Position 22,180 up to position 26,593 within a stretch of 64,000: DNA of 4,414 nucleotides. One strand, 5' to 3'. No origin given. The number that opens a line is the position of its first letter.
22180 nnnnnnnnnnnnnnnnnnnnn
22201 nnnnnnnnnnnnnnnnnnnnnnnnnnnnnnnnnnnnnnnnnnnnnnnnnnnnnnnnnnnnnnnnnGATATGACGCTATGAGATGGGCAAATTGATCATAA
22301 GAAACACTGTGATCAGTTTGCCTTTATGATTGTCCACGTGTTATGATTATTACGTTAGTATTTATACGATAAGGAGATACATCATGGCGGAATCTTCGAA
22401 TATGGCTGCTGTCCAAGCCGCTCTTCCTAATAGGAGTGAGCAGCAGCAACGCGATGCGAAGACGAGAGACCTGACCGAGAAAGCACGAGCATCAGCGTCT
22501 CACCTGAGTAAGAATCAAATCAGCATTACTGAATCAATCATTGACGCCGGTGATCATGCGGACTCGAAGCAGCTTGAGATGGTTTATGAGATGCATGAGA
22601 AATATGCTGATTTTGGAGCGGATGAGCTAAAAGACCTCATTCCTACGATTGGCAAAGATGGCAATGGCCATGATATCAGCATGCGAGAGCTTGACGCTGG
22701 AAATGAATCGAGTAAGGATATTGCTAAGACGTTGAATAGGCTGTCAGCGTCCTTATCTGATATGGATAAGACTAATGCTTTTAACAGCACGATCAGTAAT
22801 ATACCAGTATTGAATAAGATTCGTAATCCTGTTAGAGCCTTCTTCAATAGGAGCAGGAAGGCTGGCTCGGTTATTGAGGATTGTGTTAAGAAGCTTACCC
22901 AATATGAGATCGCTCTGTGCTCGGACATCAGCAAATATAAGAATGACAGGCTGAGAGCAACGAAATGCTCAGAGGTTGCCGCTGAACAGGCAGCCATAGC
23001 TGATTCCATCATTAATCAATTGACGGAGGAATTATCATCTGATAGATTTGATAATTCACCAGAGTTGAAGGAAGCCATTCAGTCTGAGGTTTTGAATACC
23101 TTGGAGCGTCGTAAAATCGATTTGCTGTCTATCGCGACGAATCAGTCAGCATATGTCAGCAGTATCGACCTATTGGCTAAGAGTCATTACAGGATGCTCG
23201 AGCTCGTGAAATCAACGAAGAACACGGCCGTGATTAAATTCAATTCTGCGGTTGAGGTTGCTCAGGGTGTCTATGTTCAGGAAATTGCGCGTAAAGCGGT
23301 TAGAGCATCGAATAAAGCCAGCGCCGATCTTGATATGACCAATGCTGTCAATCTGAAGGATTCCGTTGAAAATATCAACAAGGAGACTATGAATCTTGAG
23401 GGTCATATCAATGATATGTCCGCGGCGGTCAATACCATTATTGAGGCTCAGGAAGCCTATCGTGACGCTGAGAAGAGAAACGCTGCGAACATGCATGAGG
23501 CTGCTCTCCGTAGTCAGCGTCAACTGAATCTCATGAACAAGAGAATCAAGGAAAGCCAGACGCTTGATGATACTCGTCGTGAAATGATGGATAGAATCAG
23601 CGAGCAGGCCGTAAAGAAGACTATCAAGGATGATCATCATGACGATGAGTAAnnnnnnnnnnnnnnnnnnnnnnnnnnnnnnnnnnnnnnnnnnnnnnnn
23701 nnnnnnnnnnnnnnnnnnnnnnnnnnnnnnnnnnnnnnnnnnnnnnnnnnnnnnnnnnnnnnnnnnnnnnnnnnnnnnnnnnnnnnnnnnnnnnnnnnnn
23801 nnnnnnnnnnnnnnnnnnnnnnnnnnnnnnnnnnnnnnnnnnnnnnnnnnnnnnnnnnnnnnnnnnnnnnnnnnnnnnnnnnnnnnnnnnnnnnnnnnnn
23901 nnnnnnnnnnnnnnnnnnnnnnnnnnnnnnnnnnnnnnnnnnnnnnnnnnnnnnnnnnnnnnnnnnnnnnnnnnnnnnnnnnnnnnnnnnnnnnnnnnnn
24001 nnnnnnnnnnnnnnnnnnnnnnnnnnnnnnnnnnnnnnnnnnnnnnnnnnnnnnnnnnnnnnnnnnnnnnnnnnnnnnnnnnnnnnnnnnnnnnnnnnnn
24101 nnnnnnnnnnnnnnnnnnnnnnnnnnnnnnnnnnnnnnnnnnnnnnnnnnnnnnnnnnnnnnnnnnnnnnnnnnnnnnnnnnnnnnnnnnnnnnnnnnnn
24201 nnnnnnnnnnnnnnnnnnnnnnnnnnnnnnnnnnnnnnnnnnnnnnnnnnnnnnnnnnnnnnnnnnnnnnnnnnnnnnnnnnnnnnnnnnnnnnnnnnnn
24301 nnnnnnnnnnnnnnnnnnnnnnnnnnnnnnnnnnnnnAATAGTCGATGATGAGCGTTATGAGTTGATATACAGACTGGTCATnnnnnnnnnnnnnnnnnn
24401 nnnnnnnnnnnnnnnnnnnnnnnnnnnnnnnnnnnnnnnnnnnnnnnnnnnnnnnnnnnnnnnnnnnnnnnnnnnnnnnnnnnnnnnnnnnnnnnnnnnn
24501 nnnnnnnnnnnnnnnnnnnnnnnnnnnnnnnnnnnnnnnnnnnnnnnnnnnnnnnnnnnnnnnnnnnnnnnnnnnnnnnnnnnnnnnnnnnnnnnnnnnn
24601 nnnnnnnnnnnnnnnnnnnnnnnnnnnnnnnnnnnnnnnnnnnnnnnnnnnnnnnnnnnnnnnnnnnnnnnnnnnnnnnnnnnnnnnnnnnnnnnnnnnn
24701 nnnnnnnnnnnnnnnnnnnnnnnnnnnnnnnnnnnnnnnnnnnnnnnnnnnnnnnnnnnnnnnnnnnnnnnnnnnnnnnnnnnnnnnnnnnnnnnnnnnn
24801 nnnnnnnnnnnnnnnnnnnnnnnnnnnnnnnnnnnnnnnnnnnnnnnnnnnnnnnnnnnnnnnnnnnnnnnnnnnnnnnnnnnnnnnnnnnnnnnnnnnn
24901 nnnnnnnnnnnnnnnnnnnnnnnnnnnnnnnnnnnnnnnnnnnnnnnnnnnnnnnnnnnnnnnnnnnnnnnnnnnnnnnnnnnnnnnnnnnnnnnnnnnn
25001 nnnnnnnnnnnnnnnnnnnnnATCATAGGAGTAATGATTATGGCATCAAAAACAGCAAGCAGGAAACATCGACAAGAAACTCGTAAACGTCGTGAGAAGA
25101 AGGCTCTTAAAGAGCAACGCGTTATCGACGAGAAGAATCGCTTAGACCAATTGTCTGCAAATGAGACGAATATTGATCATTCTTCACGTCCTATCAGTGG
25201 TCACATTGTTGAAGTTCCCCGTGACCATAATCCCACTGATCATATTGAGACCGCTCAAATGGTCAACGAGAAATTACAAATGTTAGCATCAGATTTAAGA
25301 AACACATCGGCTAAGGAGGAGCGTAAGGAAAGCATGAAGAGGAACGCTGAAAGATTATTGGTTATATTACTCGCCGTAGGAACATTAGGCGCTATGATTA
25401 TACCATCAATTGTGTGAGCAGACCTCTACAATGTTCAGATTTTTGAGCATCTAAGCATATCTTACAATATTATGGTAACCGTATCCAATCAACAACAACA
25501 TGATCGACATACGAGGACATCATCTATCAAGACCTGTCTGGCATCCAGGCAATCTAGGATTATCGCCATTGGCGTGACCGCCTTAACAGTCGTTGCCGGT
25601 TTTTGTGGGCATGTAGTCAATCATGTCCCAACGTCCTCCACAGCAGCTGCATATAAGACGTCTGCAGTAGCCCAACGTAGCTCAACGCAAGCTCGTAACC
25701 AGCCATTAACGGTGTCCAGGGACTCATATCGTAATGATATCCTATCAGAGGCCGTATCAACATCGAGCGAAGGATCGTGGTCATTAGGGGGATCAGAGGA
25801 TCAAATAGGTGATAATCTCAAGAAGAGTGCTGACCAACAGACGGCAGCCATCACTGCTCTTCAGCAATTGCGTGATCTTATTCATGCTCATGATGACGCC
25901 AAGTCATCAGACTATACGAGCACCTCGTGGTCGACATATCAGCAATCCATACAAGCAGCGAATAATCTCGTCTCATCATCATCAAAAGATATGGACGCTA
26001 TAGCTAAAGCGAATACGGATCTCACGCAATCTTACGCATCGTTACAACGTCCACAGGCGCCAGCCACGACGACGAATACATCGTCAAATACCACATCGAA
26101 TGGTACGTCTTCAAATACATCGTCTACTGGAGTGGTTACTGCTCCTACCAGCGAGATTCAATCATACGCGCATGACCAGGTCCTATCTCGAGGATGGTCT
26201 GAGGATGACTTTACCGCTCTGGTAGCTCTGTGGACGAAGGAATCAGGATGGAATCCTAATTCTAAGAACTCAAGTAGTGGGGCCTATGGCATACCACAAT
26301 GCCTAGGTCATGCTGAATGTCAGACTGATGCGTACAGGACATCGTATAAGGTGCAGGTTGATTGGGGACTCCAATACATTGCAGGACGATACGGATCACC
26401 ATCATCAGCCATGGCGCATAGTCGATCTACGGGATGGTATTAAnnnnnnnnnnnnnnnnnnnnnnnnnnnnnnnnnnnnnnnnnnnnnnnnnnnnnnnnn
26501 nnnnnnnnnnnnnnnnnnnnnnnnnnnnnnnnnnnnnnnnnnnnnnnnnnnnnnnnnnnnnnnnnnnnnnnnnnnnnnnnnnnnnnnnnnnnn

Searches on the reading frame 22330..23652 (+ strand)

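Call 8: search_protein_families(library=phrogs, proteins=[window:22330-23652:+], max_evalue=0.001)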
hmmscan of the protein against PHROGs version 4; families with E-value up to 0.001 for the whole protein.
window:22330-23652:+ (440 aa): 0 families

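Call 25: search_protein_families(library=pfam, proteins=[window:22330-23652:+], max_evalue=0.001)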
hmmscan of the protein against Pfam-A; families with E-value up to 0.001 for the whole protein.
window:22330-23652:+ (440 aa): 1 family
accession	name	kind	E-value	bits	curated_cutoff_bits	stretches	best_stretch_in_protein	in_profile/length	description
PF05816.16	TelA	-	2.7e-20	73.2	30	1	116-405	30-329/332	Toxic anion resistance protein (TelA)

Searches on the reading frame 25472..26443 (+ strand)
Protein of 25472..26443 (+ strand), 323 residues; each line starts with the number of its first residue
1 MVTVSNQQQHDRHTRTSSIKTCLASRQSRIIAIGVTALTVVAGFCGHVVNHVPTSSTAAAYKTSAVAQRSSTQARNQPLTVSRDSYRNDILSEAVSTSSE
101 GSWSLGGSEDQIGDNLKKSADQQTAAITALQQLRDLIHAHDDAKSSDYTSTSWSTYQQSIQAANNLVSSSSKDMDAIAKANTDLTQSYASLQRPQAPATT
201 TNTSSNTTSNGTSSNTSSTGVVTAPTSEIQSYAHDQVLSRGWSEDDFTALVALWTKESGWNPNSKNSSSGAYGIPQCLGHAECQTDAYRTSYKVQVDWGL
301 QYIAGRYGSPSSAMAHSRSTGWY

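Call 25: search_protein_families(library=pfam, proteins=[window:25472-26443:+], max_evalue=0.001)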
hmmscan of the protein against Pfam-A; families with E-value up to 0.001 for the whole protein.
window:25472-26443:+ (323 aa): 2 families
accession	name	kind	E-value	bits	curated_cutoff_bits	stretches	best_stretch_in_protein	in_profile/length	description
PF07554.19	FIVAR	-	3.8e-06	27.9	29.2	1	131-191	3-70/71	FIVAR domain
PF18013.6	Phage_lysozyme2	-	9.5e-05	23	28.2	1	231-281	4-57/140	Phage tail lysozyme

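Call 74: search_protein_families(library=phrogs, proteins=[window:25472-26443:+], max_evalue=0.00001)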
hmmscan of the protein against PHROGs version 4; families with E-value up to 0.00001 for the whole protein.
window:25472-26443:+ (323 aa): 6 families
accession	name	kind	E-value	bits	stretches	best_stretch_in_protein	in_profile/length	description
phrog_12661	-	other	6.3e-21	76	1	189-323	51-182/182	transglycosylase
phrog_15428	-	unknown function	2.2e-20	74.3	1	197-323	40-168/168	-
phrog_329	-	tail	9.4e-12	44.9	1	177-319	705-849/949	minor tail protein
phrog_13339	-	tail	1.5e-11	43.3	1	227-323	1933-2029/2156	tail length tape measure protein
phrog_8949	-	unknown function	3.7e-06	27.6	1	236-281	342-387/557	-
phrog_3310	-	other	7.5e-06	26.7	1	163-323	87-231/231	transglycosylase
